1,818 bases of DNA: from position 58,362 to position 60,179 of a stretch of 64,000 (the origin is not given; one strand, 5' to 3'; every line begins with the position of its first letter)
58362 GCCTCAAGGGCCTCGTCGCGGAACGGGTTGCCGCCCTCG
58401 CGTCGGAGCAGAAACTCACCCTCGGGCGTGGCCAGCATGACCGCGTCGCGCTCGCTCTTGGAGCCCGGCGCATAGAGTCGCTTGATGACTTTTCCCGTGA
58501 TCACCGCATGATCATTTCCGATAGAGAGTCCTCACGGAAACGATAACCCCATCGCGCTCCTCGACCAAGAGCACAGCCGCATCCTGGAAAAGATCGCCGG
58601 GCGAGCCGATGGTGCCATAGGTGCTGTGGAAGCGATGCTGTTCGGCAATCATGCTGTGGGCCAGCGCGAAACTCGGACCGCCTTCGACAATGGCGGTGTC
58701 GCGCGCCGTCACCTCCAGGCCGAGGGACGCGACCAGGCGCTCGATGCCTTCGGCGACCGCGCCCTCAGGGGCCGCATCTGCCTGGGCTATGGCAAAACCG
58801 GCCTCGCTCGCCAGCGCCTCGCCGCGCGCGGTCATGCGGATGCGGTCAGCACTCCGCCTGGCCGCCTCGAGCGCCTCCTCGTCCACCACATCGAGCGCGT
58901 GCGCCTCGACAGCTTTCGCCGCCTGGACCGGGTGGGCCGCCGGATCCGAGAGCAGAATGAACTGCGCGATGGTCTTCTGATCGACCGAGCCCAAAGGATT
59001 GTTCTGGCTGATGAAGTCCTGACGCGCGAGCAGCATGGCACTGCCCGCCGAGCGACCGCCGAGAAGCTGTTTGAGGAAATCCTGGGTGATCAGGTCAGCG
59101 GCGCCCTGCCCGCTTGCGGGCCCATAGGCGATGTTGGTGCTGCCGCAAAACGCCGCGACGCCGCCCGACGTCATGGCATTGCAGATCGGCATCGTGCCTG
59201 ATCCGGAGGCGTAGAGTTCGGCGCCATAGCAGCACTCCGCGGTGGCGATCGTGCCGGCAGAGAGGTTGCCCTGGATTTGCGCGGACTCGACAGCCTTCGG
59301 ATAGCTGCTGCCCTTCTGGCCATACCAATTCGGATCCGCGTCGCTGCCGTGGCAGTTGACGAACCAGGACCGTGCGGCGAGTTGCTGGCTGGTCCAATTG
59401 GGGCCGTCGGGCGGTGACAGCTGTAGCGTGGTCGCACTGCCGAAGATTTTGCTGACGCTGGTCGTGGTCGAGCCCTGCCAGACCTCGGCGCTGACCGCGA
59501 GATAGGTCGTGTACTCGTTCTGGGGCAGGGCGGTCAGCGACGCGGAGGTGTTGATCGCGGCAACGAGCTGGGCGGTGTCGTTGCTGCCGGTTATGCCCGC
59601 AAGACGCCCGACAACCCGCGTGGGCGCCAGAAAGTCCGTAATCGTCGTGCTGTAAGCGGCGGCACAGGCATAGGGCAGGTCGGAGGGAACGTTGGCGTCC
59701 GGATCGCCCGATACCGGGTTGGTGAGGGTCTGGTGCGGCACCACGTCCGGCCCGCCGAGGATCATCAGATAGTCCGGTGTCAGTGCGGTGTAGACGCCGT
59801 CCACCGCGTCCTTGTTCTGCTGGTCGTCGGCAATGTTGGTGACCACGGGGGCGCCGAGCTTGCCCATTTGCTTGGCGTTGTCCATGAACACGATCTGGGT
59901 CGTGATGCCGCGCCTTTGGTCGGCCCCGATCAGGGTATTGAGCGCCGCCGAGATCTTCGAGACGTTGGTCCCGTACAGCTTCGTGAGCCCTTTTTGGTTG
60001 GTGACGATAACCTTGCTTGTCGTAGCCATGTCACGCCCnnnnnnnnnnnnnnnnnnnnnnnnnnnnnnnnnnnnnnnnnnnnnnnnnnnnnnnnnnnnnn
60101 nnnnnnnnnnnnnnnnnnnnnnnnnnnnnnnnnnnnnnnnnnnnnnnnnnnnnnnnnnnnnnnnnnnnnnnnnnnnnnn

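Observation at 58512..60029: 505-aa protein with caspase/gingipain-like His-Gly ... Cys spacing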

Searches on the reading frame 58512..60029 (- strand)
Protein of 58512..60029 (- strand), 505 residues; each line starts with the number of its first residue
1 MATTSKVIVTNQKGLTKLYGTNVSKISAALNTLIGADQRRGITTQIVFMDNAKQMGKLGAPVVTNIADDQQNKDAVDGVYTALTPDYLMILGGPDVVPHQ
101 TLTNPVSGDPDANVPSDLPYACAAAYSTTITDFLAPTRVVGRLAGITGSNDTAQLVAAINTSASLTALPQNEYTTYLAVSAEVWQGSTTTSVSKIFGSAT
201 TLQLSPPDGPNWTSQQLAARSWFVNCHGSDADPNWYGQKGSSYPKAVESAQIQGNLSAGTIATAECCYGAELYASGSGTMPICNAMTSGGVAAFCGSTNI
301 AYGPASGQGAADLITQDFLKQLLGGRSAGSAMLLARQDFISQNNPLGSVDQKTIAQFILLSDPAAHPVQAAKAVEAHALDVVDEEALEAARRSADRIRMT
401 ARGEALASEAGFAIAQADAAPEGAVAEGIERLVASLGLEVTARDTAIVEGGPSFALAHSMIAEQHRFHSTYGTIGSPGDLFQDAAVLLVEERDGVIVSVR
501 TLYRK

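Call 3: search_protein_families(library=pfam, proteins=[window:58512-60029:-], max_evalue=1)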
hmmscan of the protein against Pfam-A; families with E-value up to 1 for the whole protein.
window:58512-60029:- (505 aa): 1 family
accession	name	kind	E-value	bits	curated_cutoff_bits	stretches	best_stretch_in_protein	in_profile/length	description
PF01364.23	Peptidase_C25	-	3.2e-08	33.6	23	2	285-365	291-372/374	Peptidase family C25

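Call 4: search_protein_families(library=ncbifam, proteins=[window:58512-60029:-], max_evalue=1)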
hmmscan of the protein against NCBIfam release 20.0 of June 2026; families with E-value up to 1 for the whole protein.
window:58512-60029:- (505 aa): 1 family
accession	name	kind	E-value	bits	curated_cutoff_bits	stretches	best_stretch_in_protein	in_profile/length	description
NF001457.0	PRK00317.1-3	equivalog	0.18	11.3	164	1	43-84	43-84/200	molybdenum cofactor guanylyltransferase MobA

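Call 5: search_solved_structures(query=window:58512-60029:-, max_evalue=10, show_alignments=2)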
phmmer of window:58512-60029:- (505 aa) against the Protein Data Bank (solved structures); distinct sequences matched with E-value up to 10: 0.

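Call 7: find_homologous_proteins(query=window:58512-60029:-, max_evalue=0.001)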
Query window:58512-60029:- (505 aa): 2084 proteins with E <= 0.001 among 8000 candidates; the best 120 are listed.
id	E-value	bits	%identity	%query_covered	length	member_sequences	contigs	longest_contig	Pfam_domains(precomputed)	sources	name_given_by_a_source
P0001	0.0e+0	1104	100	100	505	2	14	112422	-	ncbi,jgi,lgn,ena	-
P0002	1.8e-158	546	52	99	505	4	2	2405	PF01364.25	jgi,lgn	-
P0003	3.2e-157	542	50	99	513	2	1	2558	PF01364.25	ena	-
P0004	5.1e-154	532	51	99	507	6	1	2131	PF01364.25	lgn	-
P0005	7.0e-152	525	50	99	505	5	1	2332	PF01364.25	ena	-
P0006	1.3e-151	524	50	99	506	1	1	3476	PF01364.25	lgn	-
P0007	2.5e-150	520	50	99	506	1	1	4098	PF01364.25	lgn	-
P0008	4.1e-150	519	49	99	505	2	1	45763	PF01364.25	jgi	jgi:hypothetical protein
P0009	2.6e-148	513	50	99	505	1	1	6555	PF01364.25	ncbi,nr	ncbi:MAG: hypothetical protein GY950_22635 [bacterium]|nr:hypothetical protein [bacterium]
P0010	1.0e-147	511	51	99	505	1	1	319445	-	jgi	jgi:Peptidase family C25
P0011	1.4e-146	507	48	99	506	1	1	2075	PF01364.25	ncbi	-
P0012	8.2e-145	501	50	99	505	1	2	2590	PF01364.25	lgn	-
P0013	1.4e-143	497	51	99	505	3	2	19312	PF01364.25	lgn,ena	-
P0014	2.4e-142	493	47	99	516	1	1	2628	-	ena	-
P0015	2.6e-139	483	48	100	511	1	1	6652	PF01364.25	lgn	-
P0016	2.0e-134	467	47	100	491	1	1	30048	PF01364.25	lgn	-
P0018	3.2e-131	457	47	99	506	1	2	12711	PF01364.25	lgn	-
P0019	3.9e-127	443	45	100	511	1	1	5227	PF01364.25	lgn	-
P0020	4.2e-126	440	46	100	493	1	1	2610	PF01364.25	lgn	-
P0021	9.4e-126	439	57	73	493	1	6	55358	PF01364.25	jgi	jgi:hypothetical protein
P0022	7.5e-125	436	45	99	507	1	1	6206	PF01364.25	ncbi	-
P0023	3.0e-121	424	46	100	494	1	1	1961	PF01364.25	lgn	-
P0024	9.9e-120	419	43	99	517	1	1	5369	PF01364.25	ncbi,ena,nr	ncbi:MAG: hypothetical protein FVQ79_11500 [Planctomycetes bacterium]|nr:hypothetical protein [Planc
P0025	1.9e-118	415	44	99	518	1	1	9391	PF01364.25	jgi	jgi:hypothetical protein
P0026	2.3e-117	411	52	73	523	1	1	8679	PF01364.25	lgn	-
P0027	3.1e-117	411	44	100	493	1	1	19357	PF01364.25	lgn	-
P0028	3.9e-117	410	49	81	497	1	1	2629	PF01364.25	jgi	-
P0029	1.3e-116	408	45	86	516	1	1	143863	PF01364.25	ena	-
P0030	2.3e-116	408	42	99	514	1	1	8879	PF01364.25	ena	-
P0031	1.7e-115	405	45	99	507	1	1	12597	PF01364.25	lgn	-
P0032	3.3e-115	404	44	99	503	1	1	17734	PF01364.25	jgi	jgi:hypothetical protein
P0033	5.8e-115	403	43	99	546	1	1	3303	PF01364.25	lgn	-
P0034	6.2e-115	403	44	99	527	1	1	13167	PF01364.25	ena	-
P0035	9.9e-115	402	52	72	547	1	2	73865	PF01364.25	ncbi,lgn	-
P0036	1.6e-114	402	45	88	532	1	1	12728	PF01364.25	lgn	-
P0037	4.0e-114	400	49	80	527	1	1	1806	PF01364.25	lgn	-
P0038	1.1e-113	399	51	72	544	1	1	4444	PF01364.25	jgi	jgi:hypothetical protein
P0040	1.3e-112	395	42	99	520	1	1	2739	PF01364.25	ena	-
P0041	1.4e-112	395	42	100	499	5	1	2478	PF01364.25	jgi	jgi:peptidase C25-like protein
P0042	1.5e-112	395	43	99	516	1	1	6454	PF01364.25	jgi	jgi:hypothetical protein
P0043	5.0e-112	393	47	83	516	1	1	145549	PF01364.25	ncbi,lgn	-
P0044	1.3e-111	392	43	99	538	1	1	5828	PF01364.25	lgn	-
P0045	2.1e-111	391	41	99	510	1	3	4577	PF01364.25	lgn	-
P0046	2.8e-111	391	42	99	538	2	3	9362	PF01364.25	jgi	jgi:hypothetical protein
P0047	3.0e-111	391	42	99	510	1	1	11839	PF01364.25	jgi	jgi:hypothetical protein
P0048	3.8e-111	390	44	100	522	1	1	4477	PF01364.25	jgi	jgi:hypothetical protein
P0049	3.9e-111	390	48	75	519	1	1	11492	PF01364.25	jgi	jgi:hypothetical protein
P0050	4.4e-111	390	42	99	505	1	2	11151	PF01364.25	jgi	jgi:hypothetical protein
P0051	6.9e-111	390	45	86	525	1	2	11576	PF01364.25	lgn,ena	-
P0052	7.4e-111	389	42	100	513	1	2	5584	PF01364.25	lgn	-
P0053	7.5e-111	389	41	99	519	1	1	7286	PF01364.25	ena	-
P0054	1.4e-110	389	41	99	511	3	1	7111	PF01364.25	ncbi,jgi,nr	ncbi:MAG: hypothetical protein HQ581_09660 [Planctomycetes bacterium]|nr:hypothetical protein [Planc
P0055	1.8e-110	388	41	99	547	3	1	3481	PF01364.25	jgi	-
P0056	1.9e-110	388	48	85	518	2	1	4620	PF01364.25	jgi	jgi:hypothetical protein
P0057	3.0e-110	387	43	99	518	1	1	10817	PF01364.25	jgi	jgi:hypothetical protein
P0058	3.3e-110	387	51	74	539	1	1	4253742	PF01364.25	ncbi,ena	-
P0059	3.6e-110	387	41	99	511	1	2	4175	PF01364.25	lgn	-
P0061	5.0e-110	387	44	99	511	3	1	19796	PF01364.25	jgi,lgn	jgi:hypothetical protein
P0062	5.7e-110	387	41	98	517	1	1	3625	PF01364.25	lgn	-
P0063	6.3e-110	386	47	78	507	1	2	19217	PF01364.25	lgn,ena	-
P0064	6.7e-110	386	49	72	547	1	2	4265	PF01364.25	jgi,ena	-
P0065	7.4e-110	386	43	99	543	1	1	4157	PF01364.25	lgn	-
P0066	7.6e-110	386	44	99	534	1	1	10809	PF01364.25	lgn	-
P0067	8.5e-110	386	50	73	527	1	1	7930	PF01364.25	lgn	-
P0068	1.5e-109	385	42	99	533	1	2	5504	PF01364.25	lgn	-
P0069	2.1e-109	385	47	80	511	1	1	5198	PF01364.25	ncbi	ncbi:MAG: hypothetical protein ACRD12_00565 [Acidimicrobiales bacterium]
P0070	2.2e-109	385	42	99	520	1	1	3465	PF01364.25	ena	-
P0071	3.1e-109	384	50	72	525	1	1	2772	PF01364.25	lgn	-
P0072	3.8e-109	384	43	99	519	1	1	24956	PF01364.25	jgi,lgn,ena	-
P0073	5.2e-109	383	50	73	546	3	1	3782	PF01364.25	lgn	-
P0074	5.5e-109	383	49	72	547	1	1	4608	PF01364.25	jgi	jgi:hypothetical protein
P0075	5.8e-109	383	51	72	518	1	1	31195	PF01364.25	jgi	jgi:hypothetical protein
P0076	7.9e-109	383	41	99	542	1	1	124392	PF01364.25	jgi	jgi:hypothetical protein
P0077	8.0e-109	383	51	72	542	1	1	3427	PF01364.25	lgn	-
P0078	8.6e-109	383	43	99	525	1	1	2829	PF01364.25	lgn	-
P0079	8.9e-109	383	43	88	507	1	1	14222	PF01364.25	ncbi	-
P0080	8.9e-109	383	42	100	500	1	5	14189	PF01364.25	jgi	jgi:hypothetical protein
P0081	9.1e-109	383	49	74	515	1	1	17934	PF01364.25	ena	-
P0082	1.2e-108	382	50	73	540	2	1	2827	PF01364.25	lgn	-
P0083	1.3e-108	382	43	99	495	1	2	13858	PF01364.25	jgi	jgi:hypothetical protein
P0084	1.8e-108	382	41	100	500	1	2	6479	PF01364.25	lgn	-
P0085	1.8e-108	382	49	79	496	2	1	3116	PF01364.25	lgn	-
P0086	1.8e-108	382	42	99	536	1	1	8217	PF01364.25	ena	-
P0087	1.8e-108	382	41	99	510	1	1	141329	PF01364.25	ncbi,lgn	ncbi:MAG: hypothetical protein AABO41_15485 [Acidobacteriota bacterium]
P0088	2.0e-108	381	39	99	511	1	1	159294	PF01364.25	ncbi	-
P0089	2.2e-108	381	43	100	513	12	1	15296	PF01364.25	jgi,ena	-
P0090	3.0e-108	381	40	99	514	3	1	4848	PF01364.25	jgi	jgi:hypothetical protein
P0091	3.0e-108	381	46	80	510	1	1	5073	PF01364.25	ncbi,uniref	ncbi:MAG: hypothetical protein WAW39_18455 [Prosthecobacter sp.]|uniref:hypothetical protein n=1 Tax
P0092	3.4e-108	381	40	99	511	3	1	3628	PF01364.25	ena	-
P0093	3.6e-108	381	46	79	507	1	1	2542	PF01364.25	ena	-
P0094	3.8e-108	381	42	99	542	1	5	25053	PF01364.25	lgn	-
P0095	3.9e-108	381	40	99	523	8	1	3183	PF01364.25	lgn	-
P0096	3.9e-108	380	43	99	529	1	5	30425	PF01364.25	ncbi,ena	-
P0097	4.9e-108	380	41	99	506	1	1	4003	PF01364.25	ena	-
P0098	5.9e-108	380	40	99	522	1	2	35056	PF01364.25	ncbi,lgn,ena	-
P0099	6.0e-108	380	47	79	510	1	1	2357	PF01364.25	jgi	jgi:hypothetical protein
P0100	6.3e-108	380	40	99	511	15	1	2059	PF01364.25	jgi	jgi:hypothetical protein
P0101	6.4e-108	380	48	85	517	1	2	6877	PF01364.25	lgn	-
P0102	6.9e-108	380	45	81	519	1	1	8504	PF01364.25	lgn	-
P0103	7.1e-108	380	41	100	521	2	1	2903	PF01364.25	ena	-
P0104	7.7e-108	380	41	99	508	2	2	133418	PF01364.25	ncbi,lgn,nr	ncbi:MAG TPA: hypothetical protein VHI13_01450 [Candidatus Kapabacteria bacterium]|nr:hypothetical p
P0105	8.1e-108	379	46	82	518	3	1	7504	PF01364.25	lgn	-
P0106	9.5e-108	379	46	81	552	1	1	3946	PF01364.25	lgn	-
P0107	1.0e-107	379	50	72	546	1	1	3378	PF01364.25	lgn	-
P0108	1.2e-107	379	45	87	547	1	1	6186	PF01364.25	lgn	-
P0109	1.3e-107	379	43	85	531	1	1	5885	PF01364.25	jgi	jgi:hypothetical protein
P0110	1.3e-107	379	41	100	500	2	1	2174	PF01364.25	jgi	jgi:hypothetical protein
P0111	1.4e-107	379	41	100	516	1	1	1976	PF01364.25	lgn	-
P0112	1.5e-107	379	42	99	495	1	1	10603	PF01364.25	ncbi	-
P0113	1.5e-107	379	41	99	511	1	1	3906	PF01364.25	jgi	jgi:hypothetical protein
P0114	1.5e-107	379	42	100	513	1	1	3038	PF01364.25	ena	-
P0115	1.7e-107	378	47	79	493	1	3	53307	PF01364.25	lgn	-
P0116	1.8e-107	378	40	99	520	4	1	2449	PF01364.25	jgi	-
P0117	2.1e-107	378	42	100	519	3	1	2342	PF01364.25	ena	-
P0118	2.6e-107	378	42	100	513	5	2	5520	PF01364.25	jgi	jgi:hypothetical protein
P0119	3.1e-107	378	41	99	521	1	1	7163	PF01364.25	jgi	jgi:hypothetical protein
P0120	3.2e-107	377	43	100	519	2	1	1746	PF01364.25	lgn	-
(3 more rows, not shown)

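Call 10: find_encoding_contigs(protein=P0001, flank=10000, max_places=4)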
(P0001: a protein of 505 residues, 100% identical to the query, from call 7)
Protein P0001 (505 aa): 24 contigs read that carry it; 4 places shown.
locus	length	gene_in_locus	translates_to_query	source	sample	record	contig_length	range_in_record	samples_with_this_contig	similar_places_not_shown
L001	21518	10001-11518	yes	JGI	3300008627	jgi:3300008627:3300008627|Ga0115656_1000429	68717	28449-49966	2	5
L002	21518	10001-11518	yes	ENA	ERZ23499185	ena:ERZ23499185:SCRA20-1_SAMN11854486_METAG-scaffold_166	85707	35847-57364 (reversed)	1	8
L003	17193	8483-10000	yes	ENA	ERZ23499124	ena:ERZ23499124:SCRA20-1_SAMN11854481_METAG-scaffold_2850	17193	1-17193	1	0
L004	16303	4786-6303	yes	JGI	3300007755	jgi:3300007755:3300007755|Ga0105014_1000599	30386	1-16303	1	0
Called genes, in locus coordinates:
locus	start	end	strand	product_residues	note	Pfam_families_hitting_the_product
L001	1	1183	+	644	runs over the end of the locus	PF06480:FtsH_ext, PF06068:TIP49 (weak), PF00004:AAA, PF07728:AAA_5 (weak), PF17862:AAA_lid_3, PF01434:Peptidase_M41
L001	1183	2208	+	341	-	PF00809:Pterin_bind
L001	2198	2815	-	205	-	PF01323:DSBA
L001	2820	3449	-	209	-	PF02798:GST_N, PF13417:GST_N_3, PF13409:GST_N_2, PF00043:GST_C, PF13410:GST_C_2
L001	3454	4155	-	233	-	PF00106:adh_short, PF08659:KR (faint), PF13561:adh_short_C2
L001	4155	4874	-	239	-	PF00106:adh_short, PF13561:adh_short_C2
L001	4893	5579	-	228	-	PF03243:MerB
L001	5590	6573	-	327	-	PF03060:NMO, PF01070:FMN_dh (weak)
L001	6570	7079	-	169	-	PF01638:HxlR, PF12802:MarR_2 (weak)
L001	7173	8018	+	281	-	PF00378:ECH_1, PF16113:ECH_2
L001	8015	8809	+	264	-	PF00378:ECH_1, PF16113:ECH_2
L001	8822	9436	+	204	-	PF02798:GST_N, PF13417:GST_N_3, PF13409:GST_N_2, PF00043:GST_C, PF13410:GST_C_2 (faint)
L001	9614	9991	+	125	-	PF07472:PA-IIL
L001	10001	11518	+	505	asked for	-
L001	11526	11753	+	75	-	-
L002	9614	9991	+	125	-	PF07472:PA-IIL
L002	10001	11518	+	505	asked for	-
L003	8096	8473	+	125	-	PF07472:PA-IIL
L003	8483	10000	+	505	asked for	-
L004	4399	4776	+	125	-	PF07472:PA-IIL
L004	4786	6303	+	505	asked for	-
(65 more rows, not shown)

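Call 13: find_related_loci(query=A1, collection=genome_contigs, flank=8000)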
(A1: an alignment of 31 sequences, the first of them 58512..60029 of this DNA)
Query A1 (505 aa) in genome_contigs; peptide patterns used: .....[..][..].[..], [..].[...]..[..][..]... (x = any residue, [..] = any of these).
482 stretches matched a pattern; 478 encode a relative of the query (tblastn E <= 1e-3); the best 80 are kept; 80 distinct loci.
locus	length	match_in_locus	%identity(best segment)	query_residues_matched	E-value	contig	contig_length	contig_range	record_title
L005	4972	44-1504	52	4-496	1e-149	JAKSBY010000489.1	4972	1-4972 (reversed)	MAG: Sphingomonadales bacterium isolate MAG.237 k141_4296432, whole genome shotgun sequence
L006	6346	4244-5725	48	6-497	1e-138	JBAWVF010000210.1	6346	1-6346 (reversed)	MAG: Rhodospirillaceae bacterium isolate ELA004 MAG004_210, whole genome shotgun sequence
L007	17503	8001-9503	47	6-505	3e-132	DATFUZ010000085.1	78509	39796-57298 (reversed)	MAG TPA_asm: Gallionellaceae bacterium isolate SMAG_U9450 k141_304331, whole genome shotgun sequence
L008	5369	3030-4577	42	4-505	1e-126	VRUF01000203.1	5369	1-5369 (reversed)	MAG: Planctomycetota bacterium isolate MohnsGC08_bin174 NODE_419_length_5369_cov_8.541194, whole genome shotgun sequence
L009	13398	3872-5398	43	1-505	3e-121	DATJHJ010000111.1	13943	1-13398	MAG TPA_asm: Acidimicrobiales bacterium isolate SMAG_U15509 k141_11493130, whole genome shotgun sequence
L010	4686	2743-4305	43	4-505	2e-119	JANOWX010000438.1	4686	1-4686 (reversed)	MAG: Acidobacteriota bacterium isolate VAR_35_metabat_317 VAR_35_k141_4123632, whole genome shotgun sequence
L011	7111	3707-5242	41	2-505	2e-117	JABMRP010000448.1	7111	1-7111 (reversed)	MAG: Planctomycetota bacterium isolate bin.375 k141_2083103, whole genome shotgun sequence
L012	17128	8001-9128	51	2-373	3e-116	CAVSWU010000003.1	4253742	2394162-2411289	MAG: uncultured delta proteobacterium isolate MFD05674.bin.1.60 genome assembly, contig: contig_8560, whole genome shotg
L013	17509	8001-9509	43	6-505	8e-116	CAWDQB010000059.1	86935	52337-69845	MAG: uncultured Acidobacteriaceae bacterium isolate MFD04780.bin.2.87 genome assembly, contig: contig_55757, whole genom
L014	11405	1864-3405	42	3-505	4e-116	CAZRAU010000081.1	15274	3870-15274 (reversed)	MAG TPA_asm: uncultured bacterium isolate SRP185410_co2_431 genome assembly, contig: NODE_4788_length_15274_cov_5.689927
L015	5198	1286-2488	47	1-406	7e-116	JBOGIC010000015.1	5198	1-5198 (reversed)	MAG: Acidimicrobiales bacterium isolate SC-S_metawrap_bin.3 k127_796710, whole genome shotgun sequence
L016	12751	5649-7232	41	1-505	2e-114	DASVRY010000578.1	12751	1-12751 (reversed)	MAG TPA_asm: Chthoniobacteraceae bacterium isolate SMAG_U3248 k141_1010694, whole genome shotgun sequence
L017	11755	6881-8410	40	6-505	4e-114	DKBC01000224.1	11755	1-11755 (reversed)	MAG TPA_asm: Betaproteobacteria bacterium UBA6910 UBA6910_contig_118052, whole genome shotgun sequence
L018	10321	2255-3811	40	6-505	5e-114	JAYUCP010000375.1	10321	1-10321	MAG: Acidobacteriota bacterium isolate GFS_6987 GFS_6987_374, whole genome shotgun sequence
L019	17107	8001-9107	50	6-368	1e-113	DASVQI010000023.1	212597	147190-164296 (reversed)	MAG TPA_asm: Pyrinomonadaceae bacterium isolate SMAG_U3204 k141_419415, whole genome shotgun sequence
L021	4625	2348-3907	40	3-503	5e-114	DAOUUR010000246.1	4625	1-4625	MAG TPA_asm: bacterium isolate CSMAG_828 CSMAG_828_k141_266670_length_4625_cov_6.8060, whole genome shotgun sequence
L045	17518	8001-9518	40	4-505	5e-107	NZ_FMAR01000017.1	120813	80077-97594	Chitinophaga costaii strain A37T2, whole genome shotgun sequence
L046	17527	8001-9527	40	6-505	4e-107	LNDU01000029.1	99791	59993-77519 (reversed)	MAG: Nitrospira sp. Ga0074138 Ga0074138_127.1, whole genome shotgun sequence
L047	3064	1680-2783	48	6-368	2e-110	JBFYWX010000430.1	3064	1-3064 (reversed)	MAG: Desulfobacteraceae bacterium isolate PPR_0362 k121_2968034, whole genome shotgun sequence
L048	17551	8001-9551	39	6-505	5e-107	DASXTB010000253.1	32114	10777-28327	MAG TPA_asm: Acidobacteriota bacterium isolate SMAG_U4681 k141_736269, whole genome shotgun sequence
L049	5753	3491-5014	39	6-505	3e-107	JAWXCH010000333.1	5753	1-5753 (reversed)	MAG: Planctomycetota bacterium isolate P2IB.134 k99_1232659, whole genome shotgun sequence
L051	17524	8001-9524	40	6-505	5e-107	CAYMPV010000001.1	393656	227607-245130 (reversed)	MAG TPA_asm: uncultured candidatus Brocadiaceae bacterium isolate SRP329715_co2_17 genome assembly, contig: NODE_22_leng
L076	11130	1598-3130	38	6-505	6e-105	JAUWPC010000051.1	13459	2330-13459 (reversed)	MAG: Desulfobacteraceae bacterium isolate CSMAG_2466 CSMAG_2466_k141_947114_length_13459_cov_40.9794, whole genome shotg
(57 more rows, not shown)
